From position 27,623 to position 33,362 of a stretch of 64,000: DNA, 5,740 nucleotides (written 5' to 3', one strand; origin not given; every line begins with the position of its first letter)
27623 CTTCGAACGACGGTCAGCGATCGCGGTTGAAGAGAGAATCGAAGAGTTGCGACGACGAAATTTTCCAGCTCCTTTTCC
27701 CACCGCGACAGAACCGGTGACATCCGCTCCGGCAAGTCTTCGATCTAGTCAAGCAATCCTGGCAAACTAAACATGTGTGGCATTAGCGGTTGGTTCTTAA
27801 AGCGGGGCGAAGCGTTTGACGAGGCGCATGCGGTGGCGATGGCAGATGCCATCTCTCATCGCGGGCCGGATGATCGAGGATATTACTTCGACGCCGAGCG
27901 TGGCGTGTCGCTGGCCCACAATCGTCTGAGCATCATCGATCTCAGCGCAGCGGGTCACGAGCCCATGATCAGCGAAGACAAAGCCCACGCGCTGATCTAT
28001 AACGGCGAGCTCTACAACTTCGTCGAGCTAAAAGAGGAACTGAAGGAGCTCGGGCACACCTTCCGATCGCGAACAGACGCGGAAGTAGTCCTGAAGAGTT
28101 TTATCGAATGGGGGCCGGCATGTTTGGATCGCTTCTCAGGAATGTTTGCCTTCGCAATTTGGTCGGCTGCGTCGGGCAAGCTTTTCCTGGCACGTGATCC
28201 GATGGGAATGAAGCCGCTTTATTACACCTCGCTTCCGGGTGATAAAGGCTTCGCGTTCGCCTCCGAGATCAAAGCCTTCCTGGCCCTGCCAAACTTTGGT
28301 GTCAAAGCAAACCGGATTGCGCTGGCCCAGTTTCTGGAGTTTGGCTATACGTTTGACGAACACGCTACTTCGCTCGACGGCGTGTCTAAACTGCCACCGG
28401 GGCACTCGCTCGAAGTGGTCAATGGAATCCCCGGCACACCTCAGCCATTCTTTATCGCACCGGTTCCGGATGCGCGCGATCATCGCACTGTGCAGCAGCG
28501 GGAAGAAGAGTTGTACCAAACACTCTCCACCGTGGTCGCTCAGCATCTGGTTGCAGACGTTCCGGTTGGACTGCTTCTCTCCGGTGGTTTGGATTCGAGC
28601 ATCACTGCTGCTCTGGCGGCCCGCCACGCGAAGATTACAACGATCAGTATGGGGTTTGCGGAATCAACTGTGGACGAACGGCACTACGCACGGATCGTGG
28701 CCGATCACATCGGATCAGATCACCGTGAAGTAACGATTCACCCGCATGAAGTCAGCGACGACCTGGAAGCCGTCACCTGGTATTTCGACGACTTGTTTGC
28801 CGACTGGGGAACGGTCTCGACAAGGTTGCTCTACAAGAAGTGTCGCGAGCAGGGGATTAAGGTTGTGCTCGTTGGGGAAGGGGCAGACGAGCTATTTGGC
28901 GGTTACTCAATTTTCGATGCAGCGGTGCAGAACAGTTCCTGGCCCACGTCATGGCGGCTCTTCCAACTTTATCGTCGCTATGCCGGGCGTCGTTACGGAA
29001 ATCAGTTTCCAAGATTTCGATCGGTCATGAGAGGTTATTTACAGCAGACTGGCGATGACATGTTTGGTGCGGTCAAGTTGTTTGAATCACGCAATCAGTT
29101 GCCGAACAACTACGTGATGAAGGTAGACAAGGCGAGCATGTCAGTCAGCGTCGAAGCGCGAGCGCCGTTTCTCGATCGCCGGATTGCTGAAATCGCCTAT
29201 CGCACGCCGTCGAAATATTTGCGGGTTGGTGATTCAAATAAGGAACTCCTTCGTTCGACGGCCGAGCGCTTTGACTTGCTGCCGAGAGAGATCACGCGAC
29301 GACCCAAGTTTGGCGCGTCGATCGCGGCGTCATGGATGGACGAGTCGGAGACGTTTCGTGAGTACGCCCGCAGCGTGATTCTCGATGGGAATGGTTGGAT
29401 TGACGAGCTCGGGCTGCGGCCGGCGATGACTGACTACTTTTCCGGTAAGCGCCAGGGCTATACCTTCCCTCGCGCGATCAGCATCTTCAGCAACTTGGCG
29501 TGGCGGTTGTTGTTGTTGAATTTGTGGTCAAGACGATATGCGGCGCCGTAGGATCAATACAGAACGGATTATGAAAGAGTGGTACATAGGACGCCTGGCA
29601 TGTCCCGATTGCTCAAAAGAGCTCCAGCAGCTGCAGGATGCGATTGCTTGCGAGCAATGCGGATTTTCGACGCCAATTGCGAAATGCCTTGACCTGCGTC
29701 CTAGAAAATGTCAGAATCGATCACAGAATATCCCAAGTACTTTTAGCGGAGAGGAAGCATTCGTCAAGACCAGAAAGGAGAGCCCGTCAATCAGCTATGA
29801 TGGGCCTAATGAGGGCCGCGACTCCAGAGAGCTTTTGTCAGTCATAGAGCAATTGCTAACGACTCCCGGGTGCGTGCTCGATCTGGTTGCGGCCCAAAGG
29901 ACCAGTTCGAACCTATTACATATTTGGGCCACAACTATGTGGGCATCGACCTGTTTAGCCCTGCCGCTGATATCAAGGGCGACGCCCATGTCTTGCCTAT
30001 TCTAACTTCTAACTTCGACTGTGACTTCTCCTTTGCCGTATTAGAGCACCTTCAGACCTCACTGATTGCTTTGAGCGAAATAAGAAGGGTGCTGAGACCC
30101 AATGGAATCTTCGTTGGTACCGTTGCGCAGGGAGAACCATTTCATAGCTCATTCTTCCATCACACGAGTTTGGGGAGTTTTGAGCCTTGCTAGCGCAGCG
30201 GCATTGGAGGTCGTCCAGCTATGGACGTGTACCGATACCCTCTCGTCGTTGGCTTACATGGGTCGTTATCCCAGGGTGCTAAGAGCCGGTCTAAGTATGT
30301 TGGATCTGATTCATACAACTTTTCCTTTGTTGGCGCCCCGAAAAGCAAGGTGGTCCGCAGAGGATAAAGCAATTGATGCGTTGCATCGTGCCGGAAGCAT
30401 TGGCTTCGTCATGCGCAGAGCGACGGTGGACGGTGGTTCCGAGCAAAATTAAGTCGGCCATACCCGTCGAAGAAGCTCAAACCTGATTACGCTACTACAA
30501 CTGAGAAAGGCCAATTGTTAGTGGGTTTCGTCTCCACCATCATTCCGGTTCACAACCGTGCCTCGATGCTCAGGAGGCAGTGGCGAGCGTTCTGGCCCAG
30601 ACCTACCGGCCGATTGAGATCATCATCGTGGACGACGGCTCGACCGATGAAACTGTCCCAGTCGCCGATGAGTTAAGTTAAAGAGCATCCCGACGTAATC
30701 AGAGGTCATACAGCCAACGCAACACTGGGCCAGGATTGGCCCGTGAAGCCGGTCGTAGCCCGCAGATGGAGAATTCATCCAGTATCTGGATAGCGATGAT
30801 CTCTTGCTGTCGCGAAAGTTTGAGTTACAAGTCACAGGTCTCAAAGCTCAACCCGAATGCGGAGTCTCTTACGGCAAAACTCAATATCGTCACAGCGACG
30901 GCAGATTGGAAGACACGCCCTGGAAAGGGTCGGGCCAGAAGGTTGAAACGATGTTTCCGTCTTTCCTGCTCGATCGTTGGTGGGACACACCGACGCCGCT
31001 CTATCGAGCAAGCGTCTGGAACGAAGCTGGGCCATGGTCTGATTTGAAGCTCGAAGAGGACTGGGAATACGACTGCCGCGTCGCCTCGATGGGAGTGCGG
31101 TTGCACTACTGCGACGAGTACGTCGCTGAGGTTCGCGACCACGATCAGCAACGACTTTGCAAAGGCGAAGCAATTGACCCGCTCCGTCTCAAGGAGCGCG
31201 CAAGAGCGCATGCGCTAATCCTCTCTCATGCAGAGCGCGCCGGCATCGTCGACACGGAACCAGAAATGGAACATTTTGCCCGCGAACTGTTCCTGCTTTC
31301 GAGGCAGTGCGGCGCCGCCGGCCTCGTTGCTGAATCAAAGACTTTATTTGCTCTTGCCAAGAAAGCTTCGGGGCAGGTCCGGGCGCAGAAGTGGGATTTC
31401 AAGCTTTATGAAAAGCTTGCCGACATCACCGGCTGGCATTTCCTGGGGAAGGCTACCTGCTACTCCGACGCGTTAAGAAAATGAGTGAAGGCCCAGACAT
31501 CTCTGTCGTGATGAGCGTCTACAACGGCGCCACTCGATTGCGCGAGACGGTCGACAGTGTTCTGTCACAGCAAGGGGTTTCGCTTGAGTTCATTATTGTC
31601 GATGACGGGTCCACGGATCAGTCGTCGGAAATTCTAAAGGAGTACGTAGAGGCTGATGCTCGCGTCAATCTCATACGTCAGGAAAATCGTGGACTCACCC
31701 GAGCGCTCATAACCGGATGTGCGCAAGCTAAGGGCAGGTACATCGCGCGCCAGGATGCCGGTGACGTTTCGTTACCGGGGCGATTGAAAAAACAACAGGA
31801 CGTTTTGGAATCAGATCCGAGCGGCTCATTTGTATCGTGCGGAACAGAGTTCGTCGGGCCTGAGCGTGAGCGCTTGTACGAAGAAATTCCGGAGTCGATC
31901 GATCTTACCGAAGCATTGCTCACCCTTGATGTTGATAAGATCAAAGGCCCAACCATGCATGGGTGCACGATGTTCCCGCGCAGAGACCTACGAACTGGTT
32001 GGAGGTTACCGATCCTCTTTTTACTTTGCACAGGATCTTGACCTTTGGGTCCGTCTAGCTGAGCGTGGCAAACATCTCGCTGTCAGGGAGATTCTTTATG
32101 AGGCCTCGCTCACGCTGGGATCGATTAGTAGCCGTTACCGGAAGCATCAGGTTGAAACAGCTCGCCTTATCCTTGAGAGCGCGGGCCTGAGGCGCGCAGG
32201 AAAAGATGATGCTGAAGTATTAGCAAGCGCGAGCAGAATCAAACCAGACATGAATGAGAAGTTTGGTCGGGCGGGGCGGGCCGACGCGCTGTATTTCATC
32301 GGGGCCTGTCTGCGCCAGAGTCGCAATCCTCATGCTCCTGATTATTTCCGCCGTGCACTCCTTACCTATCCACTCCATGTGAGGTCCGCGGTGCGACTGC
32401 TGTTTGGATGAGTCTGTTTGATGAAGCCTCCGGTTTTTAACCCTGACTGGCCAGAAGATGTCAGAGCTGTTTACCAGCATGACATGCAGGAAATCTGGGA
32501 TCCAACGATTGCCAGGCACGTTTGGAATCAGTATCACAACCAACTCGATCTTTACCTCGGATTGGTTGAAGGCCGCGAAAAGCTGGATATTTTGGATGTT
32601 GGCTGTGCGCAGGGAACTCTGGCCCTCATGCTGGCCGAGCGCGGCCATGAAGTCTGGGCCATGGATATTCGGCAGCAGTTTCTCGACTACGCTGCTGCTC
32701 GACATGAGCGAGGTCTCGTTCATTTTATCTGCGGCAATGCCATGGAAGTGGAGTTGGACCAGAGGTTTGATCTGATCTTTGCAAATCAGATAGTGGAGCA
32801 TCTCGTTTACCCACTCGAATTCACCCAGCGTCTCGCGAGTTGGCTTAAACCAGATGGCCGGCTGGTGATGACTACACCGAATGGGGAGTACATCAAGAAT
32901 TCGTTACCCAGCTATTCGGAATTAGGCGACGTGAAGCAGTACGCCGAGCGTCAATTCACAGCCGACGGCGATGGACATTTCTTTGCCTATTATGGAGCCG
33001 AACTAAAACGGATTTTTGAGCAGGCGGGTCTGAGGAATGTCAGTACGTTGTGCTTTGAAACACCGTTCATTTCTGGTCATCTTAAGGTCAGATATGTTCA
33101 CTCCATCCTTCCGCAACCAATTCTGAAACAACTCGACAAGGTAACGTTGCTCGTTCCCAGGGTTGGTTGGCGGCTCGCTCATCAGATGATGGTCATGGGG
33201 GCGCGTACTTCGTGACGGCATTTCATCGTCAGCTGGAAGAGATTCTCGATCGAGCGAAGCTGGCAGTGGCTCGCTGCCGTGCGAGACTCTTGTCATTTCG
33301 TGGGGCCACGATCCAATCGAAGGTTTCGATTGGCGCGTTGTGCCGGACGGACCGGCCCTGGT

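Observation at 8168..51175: Family of hairpin elements whose arms are tandem heptanucleotide repeats, filling the intergenic gaps of the locus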

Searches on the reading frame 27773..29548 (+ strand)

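Call 97: search_protein_families(library=pfam, proteins=[window:27773-29548:+], max_evalue=0.0001)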
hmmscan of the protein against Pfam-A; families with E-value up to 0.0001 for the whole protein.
window:27773-29548:+ (592 aa): 3 families
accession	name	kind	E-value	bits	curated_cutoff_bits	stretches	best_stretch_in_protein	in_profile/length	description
PF00733.27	Asn_synthase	-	2.5e-72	244.9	21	1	247-557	2-333/354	Asparagine synthase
PF13537.11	GATase_7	-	5.6e-43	146.3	25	1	49-171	1-123/123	Glutamine amidotransferase domain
PF13522.11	GATase_6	-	2e-42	144.7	27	1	32-165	1-130/130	Glutamine amidotransferase domain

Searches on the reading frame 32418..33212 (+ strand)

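Call 97: search_protein_families(library=pfam, proteins=[window:32418-33212:+], max_evalue=0.0001)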
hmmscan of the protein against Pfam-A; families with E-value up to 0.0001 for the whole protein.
window:32418-33212:+ (265 aa): 8 families
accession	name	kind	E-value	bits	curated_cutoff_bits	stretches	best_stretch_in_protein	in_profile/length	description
PF13489.12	Methyltransf_23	-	2.7e-19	70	27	1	52-209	20-163/164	Methyltransferase domain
PF08241.18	Methyltransf_11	-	8.8e-17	62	21.2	1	59-151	1-95/95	Methyltransferase domain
PF13649.12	Methyltransf_25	-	6.2e-16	59.3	27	1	58-147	1-97/97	Methyltransferase domain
PF13847.12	Methyltransf_31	-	7.3e-15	55.4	27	1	55-204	4-145/145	Methyltransferase domain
PF08242.18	Methyltransf_12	-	2.7e-13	50.9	30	1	59-149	1-98/98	Methyltransferase domain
PF05401.17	NodS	-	4.6e-06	27.1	24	1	26-156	18-149/201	Nodulation protein S (NodS)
PF08003.17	Methyltransf_9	-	2.4e-05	23.9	23.8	1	57-153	118-219/315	Protein of unknown function (DUF1698)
PF02390.23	Methyltransf_4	-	6.8e-05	22.8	24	0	57-111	4-63/173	Putative methyltransferase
